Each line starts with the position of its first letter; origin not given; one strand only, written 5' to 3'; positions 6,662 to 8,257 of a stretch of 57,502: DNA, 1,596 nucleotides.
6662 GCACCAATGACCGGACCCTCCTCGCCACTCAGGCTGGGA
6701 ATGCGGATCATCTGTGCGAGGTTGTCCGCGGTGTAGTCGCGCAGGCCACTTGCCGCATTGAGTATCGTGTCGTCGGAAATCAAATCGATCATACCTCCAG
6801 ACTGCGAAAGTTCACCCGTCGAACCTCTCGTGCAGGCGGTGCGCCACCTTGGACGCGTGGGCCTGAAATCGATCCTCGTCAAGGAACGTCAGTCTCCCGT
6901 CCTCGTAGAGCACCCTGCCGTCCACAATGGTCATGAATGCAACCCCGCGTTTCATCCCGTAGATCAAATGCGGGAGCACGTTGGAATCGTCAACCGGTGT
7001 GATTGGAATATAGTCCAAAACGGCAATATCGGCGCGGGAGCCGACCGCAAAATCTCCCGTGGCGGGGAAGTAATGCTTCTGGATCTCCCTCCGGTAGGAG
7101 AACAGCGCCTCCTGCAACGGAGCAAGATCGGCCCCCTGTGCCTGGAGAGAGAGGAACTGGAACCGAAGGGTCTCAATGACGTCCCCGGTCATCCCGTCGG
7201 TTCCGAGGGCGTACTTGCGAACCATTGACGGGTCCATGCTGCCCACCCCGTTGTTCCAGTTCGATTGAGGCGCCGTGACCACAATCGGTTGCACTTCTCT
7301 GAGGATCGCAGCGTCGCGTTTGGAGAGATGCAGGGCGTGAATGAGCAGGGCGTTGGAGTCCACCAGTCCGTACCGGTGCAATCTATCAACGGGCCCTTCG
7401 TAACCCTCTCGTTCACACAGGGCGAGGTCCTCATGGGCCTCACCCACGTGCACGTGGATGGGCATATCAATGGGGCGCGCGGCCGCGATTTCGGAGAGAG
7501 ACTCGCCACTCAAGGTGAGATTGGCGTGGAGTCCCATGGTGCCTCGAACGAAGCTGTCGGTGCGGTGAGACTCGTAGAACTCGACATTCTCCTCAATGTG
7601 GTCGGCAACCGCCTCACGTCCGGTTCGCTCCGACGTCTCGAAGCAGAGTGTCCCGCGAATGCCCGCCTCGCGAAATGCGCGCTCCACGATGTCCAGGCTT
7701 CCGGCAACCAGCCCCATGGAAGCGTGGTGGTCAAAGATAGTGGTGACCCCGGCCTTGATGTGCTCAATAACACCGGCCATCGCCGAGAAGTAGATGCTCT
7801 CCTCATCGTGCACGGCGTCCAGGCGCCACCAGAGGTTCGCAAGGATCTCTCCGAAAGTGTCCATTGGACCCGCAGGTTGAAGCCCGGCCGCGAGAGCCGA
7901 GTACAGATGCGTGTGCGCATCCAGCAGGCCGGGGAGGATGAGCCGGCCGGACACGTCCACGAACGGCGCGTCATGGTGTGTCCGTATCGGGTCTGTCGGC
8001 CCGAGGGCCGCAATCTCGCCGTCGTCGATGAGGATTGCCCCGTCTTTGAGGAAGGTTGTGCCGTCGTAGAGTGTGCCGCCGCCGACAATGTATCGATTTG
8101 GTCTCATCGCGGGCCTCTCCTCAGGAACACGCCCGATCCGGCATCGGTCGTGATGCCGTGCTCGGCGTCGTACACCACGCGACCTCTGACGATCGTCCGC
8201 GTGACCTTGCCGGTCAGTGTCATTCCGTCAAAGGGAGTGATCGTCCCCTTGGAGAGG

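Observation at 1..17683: Thirteen-gene, translationally coupled purine/urate-type catabolic super-operon built from YgfK, SsnA, XDH, hydantoinase, YgeY, YgeW and PLP-enzyme families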

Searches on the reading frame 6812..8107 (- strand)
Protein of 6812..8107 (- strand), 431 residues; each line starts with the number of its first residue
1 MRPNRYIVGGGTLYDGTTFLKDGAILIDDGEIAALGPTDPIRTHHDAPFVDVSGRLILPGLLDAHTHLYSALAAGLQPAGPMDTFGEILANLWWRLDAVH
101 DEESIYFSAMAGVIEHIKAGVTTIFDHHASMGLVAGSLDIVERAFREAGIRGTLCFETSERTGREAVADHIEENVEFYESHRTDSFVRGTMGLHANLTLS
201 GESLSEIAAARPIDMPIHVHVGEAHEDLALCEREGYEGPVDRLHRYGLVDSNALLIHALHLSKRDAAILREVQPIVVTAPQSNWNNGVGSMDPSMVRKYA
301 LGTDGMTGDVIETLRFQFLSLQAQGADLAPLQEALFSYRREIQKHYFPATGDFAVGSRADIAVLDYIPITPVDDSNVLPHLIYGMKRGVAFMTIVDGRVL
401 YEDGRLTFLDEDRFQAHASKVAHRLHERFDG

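Call 5: search_protein_families(library=ncbifam, proteins=[window:6812-8107:-], max_evalue=0.00001)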
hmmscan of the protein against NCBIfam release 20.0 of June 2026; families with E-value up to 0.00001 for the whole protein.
window:6812-8107:- (431 aa): 30 families (the best 25 are shown)
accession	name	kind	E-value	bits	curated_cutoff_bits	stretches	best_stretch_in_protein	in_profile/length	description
NF005540.0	PRK07203.1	equivalog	2.2e-114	382.5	444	1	17-430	16-443/444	putative aminohydrolase SsnA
TIGR03314.1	Se_ssnA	subfamily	6.5e-109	364.7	455.5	1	17-429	15-441/441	putative selenium metabolism protein SsnA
NF005557.0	PRK07228.1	equivalog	2.9e-39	135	522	2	16-289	15-287/445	5'-deoxyadenosine deaminase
NF004701.0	PRK06038.1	equivalog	2.2e-37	128.8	609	1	18-428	19-429/432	N-ethylammeline chlorohydrolase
NF006549.0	PRK09045.1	equivalog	1.5e-34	119.4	540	1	18-427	25-441/444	TRZ/ATZ family hydrolase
NF006252.0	PRK08393.1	equivalog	7.6e-32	110.9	617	1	14-425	12-423/424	N-ethylammeline chlorohydrolase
NF006056.0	PRK08204.1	subfamily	5.6e-30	104.5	391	1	18-295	20-289/449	hypothetical protein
NF006055.0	PRK08203.1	equivalog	1.8e-29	102.6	532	1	18-428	22-453/455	8-oxoguanine deaminase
NF004995.0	PRK06380.1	subfamily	3.2e-27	95.6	567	1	22-415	21-413/418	metal-dependent hydrolase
NF009059.0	PRK12393.1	equivalog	3.7e-24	85.2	543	1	23-428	29-458/460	amidohydrolase family protein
NF006681.0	PRK09229.1-2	equivalog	5.9e-23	81.3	362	1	14-410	13-434/451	formimidoylglutamate deiminase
NF006679.0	PRK09228.1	subfamily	2e-20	73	351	2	213-366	224-387/433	guanine deaminase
NF012037.0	PRK15493.1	equivalog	5.7e-19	68.2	779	1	16-424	16-432/435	bifunctional S-methyl-5'-thioadenosine deaminase/S-adenosylhomocysteine deaminase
TIGR02022.1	hutF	equivalog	4.7e-18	65.2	413.05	1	16-410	12-440/455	formimidoylglutamate deiminase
TIGR02967.1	guan_deamin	equivalog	7.2e-17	61.5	375.4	1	19-366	3-362/401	guanine deaminase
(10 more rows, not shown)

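Call 24: find_related_loci(query=window:6812-8107:-, collection=genome_contigs, flank=10000)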
Query window:6812-8107:- (431 aa) in genome_contigs; peptide patterns used: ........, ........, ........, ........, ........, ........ (x = any residue, [..] = any of these).
52 stretches matched a pattern; 3 encode a relative of the query (tblastn E <= 1e-3); 3 distinct loci.
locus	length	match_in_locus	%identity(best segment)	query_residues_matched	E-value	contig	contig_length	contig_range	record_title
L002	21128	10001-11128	33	13-385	5e-60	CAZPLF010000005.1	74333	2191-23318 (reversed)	MAG TPA_asm: uncultured Mariniplasma sp. isolate SRP178699_co1_430 genome assembly, contig: NODE_252_length_74333_cov_20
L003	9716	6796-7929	25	50-428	1e-22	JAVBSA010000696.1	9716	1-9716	MAG: Victivallis sp. isolate EPI_MAG_00211 c_000000554337, whole genome shotgun sequence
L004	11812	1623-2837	24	18-415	2e-19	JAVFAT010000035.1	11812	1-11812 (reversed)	MAG: Azospira sp. isolate BF4_98 NODE_17553_length_11812_cov_3.761404_Biofilm4, whole genome shotgun sequence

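Call 45: find_homologous_proteins(query=window:6812-8107:-, max_evalue=1e-30)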
Query window:6812-8107:- (431 aa): 3321 proteins with E <= 1e-30 among 8000 candidates; the best 120 are listed.
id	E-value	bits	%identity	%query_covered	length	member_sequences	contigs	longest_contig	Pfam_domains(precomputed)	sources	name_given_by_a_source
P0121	5.5e-289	976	100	100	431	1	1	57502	PF07969.18,PF01979.27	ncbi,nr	ncbi:MAG: amidohydrolase family protein [Spirochaetales bacterium]|nr:amidohydrolase family protein 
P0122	1.0e-210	719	72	99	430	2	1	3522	PF07969.18,PF01979.27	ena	-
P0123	7.1e-192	657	66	99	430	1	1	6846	PF07969.18,PF01979.27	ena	-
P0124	4.3e-189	647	65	99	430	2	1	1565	PF07969.18,PF01979.27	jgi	-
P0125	6.0e-186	637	64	99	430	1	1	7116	PF07969.18,PF01979.27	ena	-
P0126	2.1e-184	632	64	99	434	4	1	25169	PF07969.18,PF01979.27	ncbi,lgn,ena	-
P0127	1.7e-178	612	61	99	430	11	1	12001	PF07969.18,PF01979.27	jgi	-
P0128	1.7e-174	599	62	99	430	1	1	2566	PF07969.18,PF01979.27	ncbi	ncbi:MAG: amidohydrolase family protein [Spirochaetota bacterium]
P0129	2.3e-174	599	61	99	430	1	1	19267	PF07969.18,PF01979.27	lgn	-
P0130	2.5e-173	595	61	99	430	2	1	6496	PF07969.18,PF01979.27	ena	-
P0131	2.4e-172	592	61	99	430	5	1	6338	PF07969.18,PF01979.27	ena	-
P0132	4.8e-172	591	61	99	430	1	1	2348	PF07969.18,PF01979.27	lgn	-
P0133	1.2e-171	590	60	99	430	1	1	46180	PF07969.18,PF01979.27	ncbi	-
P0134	1.3e-171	590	59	99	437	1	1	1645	PF07969.18,PF01979.27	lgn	-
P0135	5.0e-148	512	54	99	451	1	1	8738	PF07969.18,PF22039.2,PF01979.27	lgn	-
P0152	5.4e-137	476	50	99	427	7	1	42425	PF01979.27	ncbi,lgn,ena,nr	ncbi:amidohydrolase family protein [candidate division WOR-3 bacterium]|nr:amidohydrolase family pro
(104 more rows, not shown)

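Call 46: find_encoding_contigs(protein=P0152, flank=10000, max_places=1)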
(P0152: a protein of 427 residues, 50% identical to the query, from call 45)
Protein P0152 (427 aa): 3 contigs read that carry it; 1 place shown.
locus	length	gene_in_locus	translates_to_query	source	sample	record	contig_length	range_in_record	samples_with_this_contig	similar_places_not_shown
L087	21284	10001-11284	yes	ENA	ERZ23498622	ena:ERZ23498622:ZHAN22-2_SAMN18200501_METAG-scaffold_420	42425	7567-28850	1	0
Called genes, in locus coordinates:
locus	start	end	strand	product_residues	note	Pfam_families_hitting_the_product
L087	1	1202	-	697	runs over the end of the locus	PF13620:CarboxypepD_reg (weak), PF13715:CarbopepD_reg_2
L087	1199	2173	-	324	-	-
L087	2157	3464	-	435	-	-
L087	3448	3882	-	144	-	-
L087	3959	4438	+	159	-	PF14385:DUF4416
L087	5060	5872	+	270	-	PF00941:FAD_binding_5, PF03450:CO_deh_flav_C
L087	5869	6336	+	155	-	PF00111:Fer2, PF01799:Fer2_2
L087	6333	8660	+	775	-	PF01315:Ald_Xan_dh_C, PF02738:MoCoBD_1, PF20256:MoCoBD_2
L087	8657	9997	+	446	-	PF07969:Amidohydro_3 (weak), PF01979:Amidohydro_1, PF12890:DHOase (weak), PF07969:Amidohydro_3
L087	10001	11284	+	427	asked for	PF01979:Amidohydro_1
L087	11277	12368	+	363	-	PF01180:DHO_dh, PF12797:Fer4_2 (faint), PF00037:Fer4 (faint), PF12800:Fer4_4 (faint), PF12837:Fer4_6 (faint), PF12838:Fer4_7 (weak), PF13237:Fer4_10, PF14697:Fer4_21 (weak)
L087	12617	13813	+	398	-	PF01546:Peptidase_M20, PF07687:M20_dimer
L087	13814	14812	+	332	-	PF02729:OTCace_N, PF00185:OTCace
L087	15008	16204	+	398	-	PF00291:PALP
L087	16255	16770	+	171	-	PF12804:NTP_transf_3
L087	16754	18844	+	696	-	PF01315:Ald_Xan_dh_C, PF02738:MoCoBD_1, PF20256:MoCoBD_2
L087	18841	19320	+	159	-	PF00111:Fer2, PF01799:Fer2_2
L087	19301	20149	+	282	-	PF00941:FAD_binding_5, PF03450:CO_deh_flav_C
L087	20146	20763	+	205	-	-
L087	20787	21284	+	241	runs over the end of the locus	PF13938:DUF4213, PF04016:DUF364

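Call 47: find_encoding_contigs(protein=P0133, flank=10000, max_places=1)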
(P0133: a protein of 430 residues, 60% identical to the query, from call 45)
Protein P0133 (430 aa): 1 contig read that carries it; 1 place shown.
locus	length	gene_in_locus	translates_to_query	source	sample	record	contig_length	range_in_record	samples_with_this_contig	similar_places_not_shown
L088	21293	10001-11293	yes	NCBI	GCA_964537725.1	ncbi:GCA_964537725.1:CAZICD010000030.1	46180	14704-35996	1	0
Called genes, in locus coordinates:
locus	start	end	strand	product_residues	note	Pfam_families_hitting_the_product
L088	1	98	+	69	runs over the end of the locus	-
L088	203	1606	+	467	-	PF13204:Apiosidase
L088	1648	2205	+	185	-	PF08547:CIA30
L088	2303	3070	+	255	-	-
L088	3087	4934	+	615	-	PF02838:Glyco_hydro_20b, PF00728:Glyco_hydro_20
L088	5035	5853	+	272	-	PF00941:FAD_binding_5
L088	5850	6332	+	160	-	PF00111:Fer2, PF01799:Fer2_2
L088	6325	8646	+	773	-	PF01315:Ald_Xan_dh_C, PF02738:MoCoBD_1, PF20256:MoCoBD_2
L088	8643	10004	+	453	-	PF01979:Amidohydro_1, PF12890:DHOase (faint), PF07969:Amidohydro_3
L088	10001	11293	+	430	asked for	PF07969:Amidohydro_3 (faint), PF01979:Amidohydro_1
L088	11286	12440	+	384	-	PF01180:DHO_dh, PF13183:Fer4_8 (faint), PF12837:Fer4_6 (weak), PF12838:Fer4_7 (weak), PF13187:Fer4_9 (weak), PF13237:Fer4_10, PF00037:Fer4 (weak), PF12837:Fer4_6 (weak), +2 more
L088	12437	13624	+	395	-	PF01546:Peptidase_M20, PF07687:M20_dimer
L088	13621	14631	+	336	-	PF02729:OTCace_N, PF00185:OTCace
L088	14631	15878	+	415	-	PF00291:PALP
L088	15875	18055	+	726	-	PF01315:Ald_Xan_dh_C (weak), PF02738:MoCoBD_1, PF20256:MoCoBD_2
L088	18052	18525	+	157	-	PF00111:Fer2, PF13085:Fer2_3 (weak), PF01799:Fer2_2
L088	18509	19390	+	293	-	PF00941:FAD_binding_5, PF03450:CO_deh_flav_C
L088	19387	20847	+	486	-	PF00291:PALP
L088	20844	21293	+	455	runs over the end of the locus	PF01979:Amidohydro_1, PF07969:Amidohydro_3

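Call 48: find_encoding_contigs(protein=P0126, flank=10000, max_places=1)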
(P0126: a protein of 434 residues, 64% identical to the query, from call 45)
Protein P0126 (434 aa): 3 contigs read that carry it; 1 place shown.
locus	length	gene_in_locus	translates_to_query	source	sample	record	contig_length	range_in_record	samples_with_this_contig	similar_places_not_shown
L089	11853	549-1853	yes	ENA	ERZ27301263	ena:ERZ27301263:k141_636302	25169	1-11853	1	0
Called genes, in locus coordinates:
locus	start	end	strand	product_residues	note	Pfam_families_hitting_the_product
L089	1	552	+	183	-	?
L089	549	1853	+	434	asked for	PF01979:Amidohydro_1, PF07969:Amidohydro_3 (faint)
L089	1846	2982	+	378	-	PF01180:DHO_dh, PF12838:Fer4_7 (faint), PF13187:Fer4_9 (faint), PF12797:Fer4_2 (faint), PF12837:Fer4_6 (weak), PF13237:Fer4_10, PF00037:Fer4 (faint)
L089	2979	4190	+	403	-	PF01546:Peptidase_M20, PF07687:M20_dimer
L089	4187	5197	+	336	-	PF02729:OTCace_N, PF00185:OTCace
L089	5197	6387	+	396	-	PF00291:PALP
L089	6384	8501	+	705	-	PF01315:Ald_Xan_dh_C, PF02738:MoCoBD_1, PF20256:MoCoBD_2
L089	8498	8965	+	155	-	PF00111:Fer2, PF13085:Fer2_3 (weak), PF01799:Fer2_2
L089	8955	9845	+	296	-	PF00941:FAD_binding_5, PF03450:CO_deh_flav_C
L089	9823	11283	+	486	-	PF00291:PALP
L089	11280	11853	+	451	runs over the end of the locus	PF01979:Amidohydro_1, PF07969:Amidohydro_3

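Call 51: find_encoding_contigs(protein=P0122, flank=10000, max_places=2)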
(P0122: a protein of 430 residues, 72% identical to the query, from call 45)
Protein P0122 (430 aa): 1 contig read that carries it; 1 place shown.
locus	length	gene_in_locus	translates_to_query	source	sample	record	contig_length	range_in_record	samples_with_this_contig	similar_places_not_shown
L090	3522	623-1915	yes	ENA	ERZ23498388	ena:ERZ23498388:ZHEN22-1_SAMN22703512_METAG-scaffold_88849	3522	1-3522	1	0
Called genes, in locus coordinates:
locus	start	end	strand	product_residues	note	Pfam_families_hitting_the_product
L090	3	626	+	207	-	?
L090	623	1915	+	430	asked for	PF07969:Amidohydro_3 (faint), PF01979:Amidohydro_1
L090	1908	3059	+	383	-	PF01180:DHO_dh, PF12838:Fer4_7 (faint), PF12797:Fer4_2 (faint), PF12837:Fer4_6 (faint), PF13237:Fer4_10 (weak), PF00037:Fer4 (faint)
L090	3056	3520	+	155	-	?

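Call 52: find_encoding_contigs(protein=P0123, flank=10000, max_places=2)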
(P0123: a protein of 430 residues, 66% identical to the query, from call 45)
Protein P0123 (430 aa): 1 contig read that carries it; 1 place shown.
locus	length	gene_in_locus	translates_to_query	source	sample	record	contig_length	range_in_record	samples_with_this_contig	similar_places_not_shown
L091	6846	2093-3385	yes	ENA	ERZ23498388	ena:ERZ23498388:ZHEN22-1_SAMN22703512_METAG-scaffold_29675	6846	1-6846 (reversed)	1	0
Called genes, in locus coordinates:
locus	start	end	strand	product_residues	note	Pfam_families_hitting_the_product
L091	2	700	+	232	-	?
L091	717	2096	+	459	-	PF01979:Amidohydro_1, PF07969:Amidohydro_3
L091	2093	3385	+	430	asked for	PF07969:Amidohydro_3 (faint), PF01979:Amidohydro_1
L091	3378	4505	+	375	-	PF01180:DHO_dh, PF12838:Fer4_7 (faint), PF00037:Fer4 (faint), PF12797:Fer4_2 (faint), PF12837:Fer4_6 (faint), PF13237:Fer4_10 (weak)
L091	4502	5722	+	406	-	PF01546:Peptidase_M20, PF07687:M20_dimer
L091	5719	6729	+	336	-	PF02729:OTCace_N, PF00185:OTCace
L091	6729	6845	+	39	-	?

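Call 56: search_protein_families(library=ncbifam, proteins=[L088:19387-20847:+, L088:11286-12440:+], max_evalue=0.00001)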
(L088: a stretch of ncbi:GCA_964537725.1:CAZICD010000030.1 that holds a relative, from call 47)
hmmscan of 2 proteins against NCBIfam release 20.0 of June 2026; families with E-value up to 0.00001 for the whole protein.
L088:19387-20847:+ (486 aa): 7 families
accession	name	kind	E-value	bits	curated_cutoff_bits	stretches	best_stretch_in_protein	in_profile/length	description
TIGR01139.1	cysK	equivalog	4.3e-25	88.6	350.95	1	87-387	17-292/298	cysteine synthase A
TIGR01136.1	cysKM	subfamily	2e-23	83.2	344.15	1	87-387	17-293/299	cysteine synthase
NF007989.0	PRK10717.1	equivalog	5.1e-20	71.8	387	1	110-391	48-316/334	cysteine synthase A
TIGR01137.1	cysta_beta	equivalog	2.2e-19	69.5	510.25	1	88-389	23-307/457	cystathionine beta-synthase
NF008735.0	PRK11761.1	equivalog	8e-11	41.7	413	1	102-339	38-260/296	cysteine synthase CysM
TIGR03945.1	PLP_SbnA_fam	equivalog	3.8e-09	36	349.95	1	79-330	10-256/304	2,3-diaminopropionate biosynthesis protein SbnA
NF053679.1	CysteaSynCapA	equivalog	9.5e-06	24.6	600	0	135-339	74-283/329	cysteate synthase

L088:11286-12440:+ (384 aa): 38 families (the best 25 are shown)
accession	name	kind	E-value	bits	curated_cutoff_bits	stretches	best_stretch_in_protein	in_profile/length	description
NF006183.0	PRK08318.1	equivalog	1e-39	136.6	335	1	1-374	1-391/422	NAD-dependent dihydropyrimidine dehydrogenase subunit PreA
NF005574.0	PRK07259.1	equivalog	2e-39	135.3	269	2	218-308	212-301/304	dihydroorotate dehydrogenase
TIGR01037.2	pyrD_sub1_fam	subfamily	9.1e-37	126.7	270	2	219-308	210-298/300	dihydroorotate dehydrogenase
NF041011.1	dihydoor_dh_Arch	equivalog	1.2e-29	103.3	330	2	217-307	196-285/289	dihydroorotate dehydrogenase PyrD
NF005741.0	PRK07565.1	subfamily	8e-23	81.1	303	2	222-310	219-307/335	dihydroorotate dehydrogenase-like protein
NF002702.0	PRK02506.1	equivalog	5.9e-21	74.9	301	1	217-307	215-307/313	dihydroorotate oxidase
NF003645.0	PRK05286.1-2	equivalog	3.7e-14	52.3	366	1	217-307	260-352/359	quinone-dependent dihydroorotate dehydrogenase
TIGR01036.1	pyrD_sub2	equivalog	3e-13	49.3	200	1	215-306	258-351/356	dihydroorotate dehydrogenase (quinone)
NF003652.0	PRK05286.2-5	equivalog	4.9e-13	49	267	1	217-299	266-349/353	quinone-dependent dihydroorotate dehydrogenase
NF003648.0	PRK05286.2-1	equivalog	1.2e-10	40.9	433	1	214-307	258-353/360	quinone-dependent dihydroorotate dehydrogenase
NF003650.0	PRK05286.2-3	equivalog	1e-09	37.8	477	1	216-307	293-386/393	quinone-dependent dihydroorotate dehydrogenase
NF041891.1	hdrA_Methbact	equivalog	1.2e-09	37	1300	1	324-383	565-624/762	ferredoxin:CoB-CoM heterodisulfide reductase subunit HdrA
NF005503.0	PRK07118.1-2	equivalog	2.7e-09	36.7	252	1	331-382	138-189/292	RnfABCDGE type electron transport complex subunit B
NF003646.0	PRK05286.1-4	equivalog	5.7e-09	35.2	457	1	216-288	260-334/341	quinone-dependent dihydroorotate dehydrogenase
NF043069.1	T4HPD_activ_SAM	equivalog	6.9e-09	35.5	425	1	326-382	46-102/299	trans-4-hydroxy-L-proline dehydratase activase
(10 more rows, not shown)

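Call 57: search_protein_families(library=pfam, proteins=[L088:19387-20847:+, L088:11286-12440:+], max_evalue=0.001)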
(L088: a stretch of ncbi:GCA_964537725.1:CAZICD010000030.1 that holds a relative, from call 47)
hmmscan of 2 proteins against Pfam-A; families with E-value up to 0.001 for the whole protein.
L088:19387-20847:+ (486 aa): 1 family
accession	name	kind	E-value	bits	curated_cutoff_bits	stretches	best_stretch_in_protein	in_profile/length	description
PF00291.31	PALP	-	6.2e-13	49.2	35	1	102-344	33-275/295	Pyridoxal-phosphate dependent enzyme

L088:11286-12440:+ (384 aa): 11 families
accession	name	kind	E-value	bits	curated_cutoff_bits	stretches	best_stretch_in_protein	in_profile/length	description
PF01180.27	DHO_dh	-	4.7e-26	92.1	27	1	217-293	212-290/291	Dihydroorotate dehydrogenase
PF12837.12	Fer4_6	-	3.7e-12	46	25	2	325-348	1-24/24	4Fe-4S binding domain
PF00037.32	Fer4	-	3.1e-11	43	21.1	2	356-377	2-23/24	4Fe-4S binding domain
PF12838.12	Fer4_7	-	1e-09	39.2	27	1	333-376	2-52/52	4Fe-4S dicluster domain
PF12797.12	Fer4_2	-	1.4e-09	37.7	24.5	2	325-343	2-20/22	4Fe-4S binding domain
PF14697.11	Fer4_21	-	5.3e-08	33.3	35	0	355-378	1-27/59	4Fe-4S dicluster domain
PF13237.11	Fer4_10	-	5.7e-08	33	25.5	1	327-372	3-52/53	4Fe-4S dicluster domain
PF13187.11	Fer4_9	-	2.9e-06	27.6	27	1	332-377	1-52/52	4Fe-4S dicluster domain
PF13183.11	Fer4_8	-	5.5e-05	24.1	27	0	327-345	48-66/68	4Fe-4S dicluster domain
PF13484.11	Fer4_16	-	0.00043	21.5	30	0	333-351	2-20/66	4Fe-4S double cluster binding domain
PF12798.12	Fer4_3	-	0.0006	20.9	27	0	362-376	1-15/15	4Fe-4S binding domain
